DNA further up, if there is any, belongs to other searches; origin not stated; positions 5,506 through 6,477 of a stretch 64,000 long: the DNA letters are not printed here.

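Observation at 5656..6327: Tat-signal L,D-transpeptidase (YkuD domain) in an archaeal genome, nested between the duplicated cassettes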

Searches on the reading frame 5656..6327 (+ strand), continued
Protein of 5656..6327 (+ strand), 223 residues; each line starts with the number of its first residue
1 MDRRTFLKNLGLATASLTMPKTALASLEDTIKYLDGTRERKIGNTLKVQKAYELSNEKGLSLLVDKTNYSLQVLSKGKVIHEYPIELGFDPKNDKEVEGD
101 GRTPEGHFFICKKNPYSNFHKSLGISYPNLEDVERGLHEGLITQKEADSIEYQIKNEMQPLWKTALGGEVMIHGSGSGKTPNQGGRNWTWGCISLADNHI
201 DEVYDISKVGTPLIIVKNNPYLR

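Call 74: find_homologous_proteins(query=A4, max_evalue=1e-10)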
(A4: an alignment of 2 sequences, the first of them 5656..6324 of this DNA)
Query A4 (2 sequences) (223 aa, profile of the alignment): 1895 proteins with E <= 1e-10 among 7279 candidates; the best 120 are listed.
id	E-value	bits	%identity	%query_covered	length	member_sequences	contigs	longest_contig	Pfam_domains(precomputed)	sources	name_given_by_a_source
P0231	1.8e-142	491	44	97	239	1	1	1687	PF03734.20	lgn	-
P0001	1.3e-123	429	100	100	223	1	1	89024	PF03734.20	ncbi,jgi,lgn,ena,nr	ncbi:hypothetical protein C0585_03115 [Candidatus Woesearchaeota archaeon]|nr:MAG: hypothetical prot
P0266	8.9e-52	194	34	97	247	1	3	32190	PF03734.20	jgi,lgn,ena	-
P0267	2.5e-47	180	43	69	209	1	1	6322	PF03734.20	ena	-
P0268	4.2e-47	179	45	69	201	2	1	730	PF03734.20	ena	-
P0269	5.3e-47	178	44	69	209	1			PF03734.20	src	-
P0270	1.3e-46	177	38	96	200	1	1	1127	PF03734.20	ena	-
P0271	2.7e-46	176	46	70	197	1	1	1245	PF03734.20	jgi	-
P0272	2.9e-46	176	44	76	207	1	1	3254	PF03734.20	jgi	jgi:murein L,D-transpeptidase YafK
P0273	3.6e-46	176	45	69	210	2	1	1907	PF03734.20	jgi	jgi:murein L,D-transpeptidase YafK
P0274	1.9e-45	173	41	69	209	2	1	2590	PF03734.20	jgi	jgi:murein L,D-transpeptidase YafK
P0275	2.1e-45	173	47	69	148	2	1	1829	PF03734.20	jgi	jgi:murein L,D-transpeptidase YafK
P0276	2.4e-45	173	46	78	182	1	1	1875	PF03734.20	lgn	-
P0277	9.1e-45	171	45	71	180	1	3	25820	PF03734.20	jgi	jgi:murein L,D-transpeptidase YafK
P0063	1.0e-44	171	52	67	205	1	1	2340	PF03734.20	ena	-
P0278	1.3e-44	171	51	67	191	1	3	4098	PF03734.20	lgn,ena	-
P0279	1.3e-44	171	43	68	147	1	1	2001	PF03734.20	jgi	jgi:murein L,D-transpeptidase YafK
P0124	1.9e-44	170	49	71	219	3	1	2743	PF03734.20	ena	-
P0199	2.1e-44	170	42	70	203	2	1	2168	PF03734.20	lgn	-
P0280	3.1e-44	169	45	69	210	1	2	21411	PF03734.20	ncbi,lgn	ncbi:MAG: L,D-transpeptidase family protein [Pyrinomonadaceae bacterium]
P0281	3.7e-44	169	40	82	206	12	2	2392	PF03734.20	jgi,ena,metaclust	metaclust:\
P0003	4.3e-44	169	48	70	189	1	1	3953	PF03734.20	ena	-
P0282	9.5e-44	168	44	69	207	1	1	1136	PF03734.20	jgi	jgi:murein L,D-transpeptidase YafK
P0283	1.1e-43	168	45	70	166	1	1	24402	PF03734.20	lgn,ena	-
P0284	1.7e-43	167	39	82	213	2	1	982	PF03734.20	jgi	jgi:murein L,D-transpeptidase YafK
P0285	2.3e-43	167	42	69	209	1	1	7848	PF03734.20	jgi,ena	-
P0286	2.5e-43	166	43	69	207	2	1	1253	PF03734.20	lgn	-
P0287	4.0e-43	166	41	70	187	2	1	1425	PF03734.20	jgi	jgi:murein L,D-transpeptidase YafK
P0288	4.6e-43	166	44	68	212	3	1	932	PF03734.20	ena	-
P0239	5.8e-43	165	41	72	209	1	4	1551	PF03734.20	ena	-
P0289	6.1e-43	165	47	73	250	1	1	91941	PF03734.20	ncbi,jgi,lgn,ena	-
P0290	6.4e-43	165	46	62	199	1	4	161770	PF03734.20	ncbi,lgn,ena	ncbi:MAG: murein L,D-transpeptidase family protein [Blastocatellales bacterium]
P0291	6.4e-43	165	47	70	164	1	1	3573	PF03734.20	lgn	-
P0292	7.3e-43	165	37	96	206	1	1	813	PF03734.20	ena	-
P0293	8.8e-43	165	45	69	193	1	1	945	PF03734.20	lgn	-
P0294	1.5e-42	164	45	69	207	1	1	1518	PF03734.20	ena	-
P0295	1.5e-42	164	43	68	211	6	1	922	PF03734.20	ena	-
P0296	1.6e-42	164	47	62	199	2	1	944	PF03734.20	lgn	-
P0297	2.1e-42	163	45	78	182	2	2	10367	PF03734.20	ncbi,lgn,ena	-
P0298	2.1e-42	163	46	71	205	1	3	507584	PF03734.20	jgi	jgi:murein L,D-transpeptidase YafK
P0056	3.3e-42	163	49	70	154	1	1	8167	PF03734.20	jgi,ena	jgi:murein L,D-transpeptidase YafK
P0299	4.5e-42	162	46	63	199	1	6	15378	PF03734.20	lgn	-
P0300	4.6e-42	162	45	71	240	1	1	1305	PF03734.20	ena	-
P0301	4.9e-42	162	44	69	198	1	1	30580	PF03734.20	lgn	-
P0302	5.8e-42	162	46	74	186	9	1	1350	PF03734.20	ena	-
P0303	6.8e-42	162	35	89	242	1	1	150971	PF03734.20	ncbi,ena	-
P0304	6.9e-42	162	44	80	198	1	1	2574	PF03734.20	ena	-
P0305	7.9e-42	162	49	69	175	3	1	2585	PF03734.20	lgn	-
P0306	8.7e-42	161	46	78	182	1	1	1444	PF03734.20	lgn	-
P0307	9.0e-42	161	49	68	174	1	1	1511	PF03734.20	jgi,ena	-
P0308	1.0e-41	161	43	65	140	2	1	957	PF03734.20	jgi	jgi:murein L,D-transpeptidase YafK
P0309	1.0e-41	161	41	69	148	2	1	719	PF03734.20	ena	-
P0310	1.1e-41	161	46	70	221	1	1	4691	PF03734.20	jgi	jgi:hypothetical protein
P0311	1.2e-41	161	47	71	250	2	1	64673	PF03734.20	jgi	-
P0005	1.3e-41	161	46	70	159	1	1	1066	PF03734.20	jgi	jgi:murein L,D-transpeptidase YafK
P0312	1.4e-41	161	42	69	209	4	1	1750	PF03734.20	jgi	-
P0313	1.6e-41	161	46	70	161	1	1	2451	PF03734.20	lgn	-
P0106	1.7e-41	160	47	71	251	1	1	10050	PF03734.20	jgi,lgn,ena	-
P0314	1.7e-41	160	46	71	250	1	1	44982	PF03734.20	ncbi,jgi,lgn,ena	-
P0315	2.0e-41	160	35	89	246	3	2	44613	PF03734.20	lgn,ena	-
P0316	2.3e-41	160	44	69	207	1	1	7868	PF03734.20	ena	-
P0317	2.7e-41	160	44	74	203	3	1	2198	PF03734.20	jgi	jgi:murein L,D-transpeptidase YafK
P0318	3.4e-41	159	44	63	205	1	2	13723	PF03734.20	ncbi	ncbi:MAG: L,D-transpeptidase family protein [Blastocatellia bacterium]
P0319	4.0e-41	159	44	69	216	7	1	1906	PF03734.20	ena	-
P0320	4.6e-41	159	42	70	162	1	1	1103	PF03734.20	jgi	jgi:murein L,D-transpeptidase YafK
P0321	4.8e-41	159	43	69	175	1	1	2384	PF03734.20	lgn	-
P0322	5.0e-41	159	42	69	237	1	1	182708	PF03734.20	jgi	jgi:lipoprotein-anchoring transpeptidase ErfK/SrfK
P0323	7.2e-41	158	42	62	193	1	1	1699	PF03734.20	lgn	-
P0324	7.7e-41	158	42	70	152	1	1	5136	PF03734.20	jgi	jgi:murein L,D-transpeptidase YafK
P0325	8.2e-41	158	42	70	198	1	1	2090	PF03734.20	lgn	-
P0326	1.1e-40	158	40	82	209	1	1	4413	PF03734.20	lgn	-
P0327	1.2e-40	158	45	62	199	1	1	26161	PF03734.20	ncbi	-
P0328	1.2e-40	158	43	74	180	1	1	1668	PF03734.20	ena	-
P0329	1.2e-40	158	45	69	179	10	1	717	PF03734.20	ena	-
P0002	1.3e-40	158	46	74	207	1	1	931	PF03734.20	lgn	-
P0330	1.6e-40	157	49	70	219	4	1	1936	PF03734.20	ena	-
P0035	1.7e-40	157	43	78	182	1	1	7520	PF03734.20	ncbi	-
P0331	1.7e-40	157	46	74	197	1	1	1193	PF03734.20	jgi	-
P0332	2.0e-40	157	45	69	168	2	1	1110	PF03734.20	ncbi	-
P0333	2.0e-40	157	43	63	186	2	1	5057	PF03734.20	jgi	jgi:murein L,D-transpeptidase YafK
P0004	2.4e-40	157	54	60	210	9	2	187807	PF03734.20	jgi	-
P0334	3.1e-40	156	44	77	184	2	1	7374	PF03734.20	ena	-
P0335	3.3e-40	156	46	70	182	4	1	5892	PF03734.20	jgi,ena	-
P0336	3.5e-40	156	45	62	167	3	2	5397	PF03734.20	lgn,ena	-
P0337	3.5e-40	156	46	70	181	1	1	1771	PF03734.20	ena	-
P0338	3.6e-40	156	41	73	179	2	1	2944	PF03734.20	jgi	jgi:murein L,D-transpeptidase YafK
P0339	7.1e-40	155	42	69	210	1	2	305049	PF03734.20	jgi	jgi:murein L,D-transpeptidase YafK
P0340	8.1e-40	155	40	62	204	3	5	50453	PF03734.20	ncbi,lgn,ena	-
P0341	9.3e-40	155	42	74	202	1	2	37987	PF03734.20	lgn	-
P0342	1.0e-39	155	42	69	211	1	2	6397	PF03734.20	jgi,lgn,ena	jgi:murein L,D-transpeptidase YafK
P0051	1.1e-39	154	45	70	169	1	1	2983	PF03734.20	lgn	-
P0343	1.2e-39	154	44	69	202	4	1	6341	PF03734.20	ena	-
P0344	1.2e-39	154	42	69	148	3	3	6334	PF03734.20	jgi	-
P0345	1.2e-39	154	47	67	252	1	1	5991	PF03734.20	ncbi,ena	-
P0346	1.6e-39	154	49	65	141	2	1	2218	PF03734.20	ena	-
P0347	1.6e-39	154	41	70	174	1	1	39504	PF03734.20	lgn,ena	-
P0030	1.6e-39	154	46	70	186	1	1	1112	PF03734.20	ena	-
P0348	1.7e-39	154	45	68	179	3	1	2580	PF03734.20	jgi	jgi:murein L,D-transpeptidase YafK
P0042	1.8e-39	154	44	74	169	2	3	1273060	PF03734.20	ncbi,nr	ncbi:MAG: L,D-transpeptidase family protein [Pyrinomonadaceae bacterium]|nr:L,D-transpeptidase famil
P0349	1.9e-39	154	45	74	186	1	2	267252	PF03734.20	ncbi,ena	-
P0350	2.5e-39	153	41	78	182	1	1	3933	PF03734.20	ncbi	-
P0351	3.2e-39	153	43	73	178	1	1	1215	PF03734.20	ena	-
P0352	3.4e-39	153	45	70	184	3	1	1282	PF03734.20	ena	-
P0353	3.8e-39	153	40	70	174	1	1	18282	PF03734.20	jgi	jgi:murein L,D-transpeptidase YafK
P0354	5.1e-39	152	41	65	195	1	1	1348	PF03734.20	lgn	-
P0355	5.3e-39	152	43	62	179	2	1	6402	PF03734.20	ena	-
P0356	6.4e-39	152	43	69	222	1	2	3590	PF03734.20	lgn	-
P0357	6.6e-39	152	45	74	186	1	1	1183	PF03734.20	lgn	-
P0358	7.9e-39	152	40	69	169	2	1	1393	PF03734.20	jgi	jgi:murein L,D-transpeptidase YafK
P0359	8.1e-39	152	45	69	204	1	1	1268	PF03734.20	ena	-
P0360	9.2e-39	151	39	71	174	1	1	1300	PF03734.20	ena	-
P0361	9.4e-39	151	44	70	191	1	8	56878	PF03734.20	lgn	-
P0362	1.2e-38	151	44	75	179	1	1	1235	PF03734.20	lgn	-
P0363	1.4e-38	151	43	68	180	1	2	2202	PF03734.20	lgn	-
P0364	1.6e-38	151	44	73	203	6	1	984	PF03734.20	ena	-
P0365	1.7e-38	151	40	70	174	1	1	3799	PF03734.20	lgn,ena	-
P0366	2.0e-38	150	37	97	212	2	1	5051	PF03734.20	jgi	jgi:hypothetical protein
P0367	2.0e-38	150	44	68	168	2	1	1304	PF03734.20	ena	-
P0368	2.9e-38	150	42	71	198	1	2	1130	PF03734.20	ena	-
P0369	3.2e-38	150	45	69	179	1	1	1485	PF03734.20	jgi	jgi:murein L,D-transpeptidase YafK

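Call 76: find_encoding_contigs(protein=P0266, flank=10000, max_places=3)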
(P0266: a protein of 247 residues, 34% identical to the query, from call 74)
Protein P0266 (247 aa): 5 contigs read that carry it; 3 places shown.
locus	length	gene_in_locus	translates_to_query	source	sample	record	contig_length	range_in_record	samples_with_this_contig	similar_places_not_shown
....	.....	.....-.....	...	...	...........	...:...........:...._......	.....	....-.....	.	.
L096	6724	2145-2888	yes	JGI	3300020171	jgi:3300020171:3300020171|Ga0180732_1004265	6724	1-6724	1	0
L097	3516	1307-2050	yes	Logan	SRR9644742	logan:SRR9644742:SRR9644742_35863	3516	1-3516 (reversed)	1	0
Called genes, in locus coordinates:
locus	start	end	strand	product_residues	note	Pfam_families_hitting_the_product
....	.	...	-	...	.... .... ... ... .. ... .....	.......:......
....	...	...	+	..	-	-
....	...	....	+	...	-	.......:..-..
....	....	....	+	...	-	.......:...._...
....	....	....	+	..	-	-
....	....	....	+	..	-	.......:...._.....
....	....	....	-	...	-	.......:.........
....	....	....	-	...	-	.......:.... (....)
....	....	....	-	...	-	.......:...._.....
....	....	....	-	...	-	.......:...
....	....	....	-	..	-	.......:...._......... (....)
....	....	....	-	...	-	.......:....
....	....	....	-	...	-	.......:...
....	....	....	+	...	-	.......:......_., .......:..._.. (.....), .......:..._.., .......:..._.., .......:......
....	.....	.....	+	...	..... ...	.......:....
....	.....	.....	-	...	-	-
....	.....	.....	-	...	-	-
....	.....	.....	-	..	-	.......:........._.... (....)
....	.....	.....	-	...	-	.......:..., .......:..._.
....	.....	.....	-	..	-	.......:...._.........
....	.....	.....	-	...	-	-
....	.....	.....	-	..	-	-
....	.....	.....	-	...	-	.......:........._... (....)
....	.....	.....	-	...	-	-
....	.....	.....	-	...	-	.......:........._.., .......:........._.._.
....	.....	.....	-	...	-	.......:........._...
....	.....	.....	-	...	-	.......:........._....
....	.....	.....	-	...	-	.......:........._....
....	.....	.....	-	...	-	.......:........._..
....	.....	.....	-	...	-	-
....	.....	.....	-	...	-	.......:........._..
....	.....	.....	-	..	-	-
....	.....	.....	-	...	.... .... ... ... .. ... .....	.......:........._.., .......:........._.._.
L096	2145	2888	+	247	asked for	PF03734:YkuD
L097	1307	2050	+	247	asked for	PF03734:YkuD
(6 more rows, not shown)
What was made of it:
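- A related gene sits on a second archaeal contig (ribosomal proteins L19e and L32e, SecY) with the same layout (call 76).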

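Call 77: find_encoding_contigs(protein=P0303, flank=8000, max_places=2)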
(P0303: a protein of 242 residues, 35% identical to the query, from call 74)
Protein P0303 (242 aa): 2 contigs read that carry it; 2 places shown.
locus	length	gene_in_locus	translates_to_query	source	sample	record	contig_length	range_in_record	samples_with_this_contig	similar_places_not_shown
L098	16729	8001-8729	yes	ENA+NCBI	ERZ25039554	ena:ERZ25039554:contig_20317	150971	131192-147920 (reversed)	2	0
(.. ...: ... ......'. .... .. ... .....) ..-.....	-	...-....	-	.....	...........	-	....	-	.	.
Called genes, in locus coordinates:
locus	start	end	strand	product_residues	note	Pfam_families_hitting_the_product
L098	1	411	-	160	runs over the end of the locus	-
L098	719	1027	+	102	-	PF02604:PhdYeFM_antitox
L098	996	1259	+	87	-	PF06769:YoeB_toxin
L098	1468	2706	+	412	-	PF13173:AAA_14, PF13635:DUF4143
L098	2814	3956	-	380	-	PF04184:ST7, PF14559:TPR_19 (faint)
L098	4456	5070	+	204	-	PF09970:DUF2204, PF19502:DUF6036 (weak)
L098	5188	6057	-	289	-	PF02629:CoA_binding, PF13380:CoA_binding_2 (weak), PF13607:Succ_CoA_lig, PF00549:Ligase_CoA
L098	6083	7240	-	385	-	PF02786:CPSase_L_D2 (weak), PF08442:ATP-grasp_2, PF13549:ATP-grasp_5, PF24948:Citrate_synth_N, PF00549:Ligase_CoA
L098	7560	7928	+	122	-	-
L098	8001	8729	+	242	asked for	PF03734:YkuD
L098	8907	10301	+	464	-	PF00871:Acetate_kinase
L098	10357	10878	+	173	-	-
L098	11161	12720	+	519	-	PF03130:HEAT_PBS (faint), PF12717:Cnd1 (faint), PF12755:Vac14_Fab1_bd (faint), PF13513:HEAT_EZ (faint), PF22646:PPP2R1A-like_HEAT (faint), PF13646:HEAT_2, PF02985:HEAT (weak), PF13646:HEAT_2, +3 more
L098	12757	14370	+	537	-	PF05681:Fumerase, PF05683:Fumerase_C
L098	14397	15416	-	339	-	PF22007:DUF6930, PF23988:DUF7309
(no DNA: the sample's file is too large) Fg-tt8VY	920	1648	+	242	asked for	PF03734:YkuD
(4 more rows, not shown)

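Call 80: list_cluster_members(proteins=[P0266, P0303, P0315, P0231, P0001])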
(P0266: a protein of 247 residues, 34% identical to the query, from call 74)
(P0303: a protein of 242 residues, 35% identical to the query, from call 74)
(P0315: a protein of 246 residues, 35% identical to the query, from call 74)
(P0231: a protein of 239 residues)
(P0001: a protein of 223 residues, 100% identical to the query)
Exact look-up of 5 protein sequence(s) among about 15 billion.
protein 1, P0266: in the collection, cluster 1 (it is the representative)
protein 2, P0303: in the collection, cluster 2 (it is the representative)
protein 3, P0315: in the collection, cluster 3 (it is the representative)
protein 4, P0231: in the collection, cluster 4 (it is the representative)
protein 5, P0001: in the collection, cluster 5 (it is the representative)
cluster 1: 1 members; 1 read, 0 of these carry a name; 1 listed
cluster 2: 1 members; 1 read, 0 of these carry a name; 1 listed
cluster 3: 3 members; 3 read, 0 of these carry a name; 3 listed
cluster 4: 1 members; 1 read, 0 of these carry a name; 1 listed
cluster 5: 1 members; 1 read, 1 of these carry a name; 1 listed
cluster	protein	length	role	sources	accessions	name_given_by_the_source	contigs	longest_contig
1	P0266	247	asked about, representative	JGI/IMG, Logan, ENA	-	-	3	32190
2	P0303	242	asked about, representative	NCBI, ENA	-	-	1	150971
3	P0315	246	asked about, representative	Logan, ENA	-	-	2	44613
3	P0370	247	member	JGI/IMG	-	-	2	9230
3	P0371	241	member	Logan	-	-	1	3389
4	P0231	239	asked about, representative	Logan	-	-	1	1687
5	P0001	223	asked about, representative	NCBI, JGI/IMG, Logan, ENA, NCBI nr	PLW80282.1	hypothetical protein C0585_03115 [Candidatus Woesearchaeota archaeon] | MAG: hypothetical protein C0585_03115 [Candidatus Woesearchaeota archaeon]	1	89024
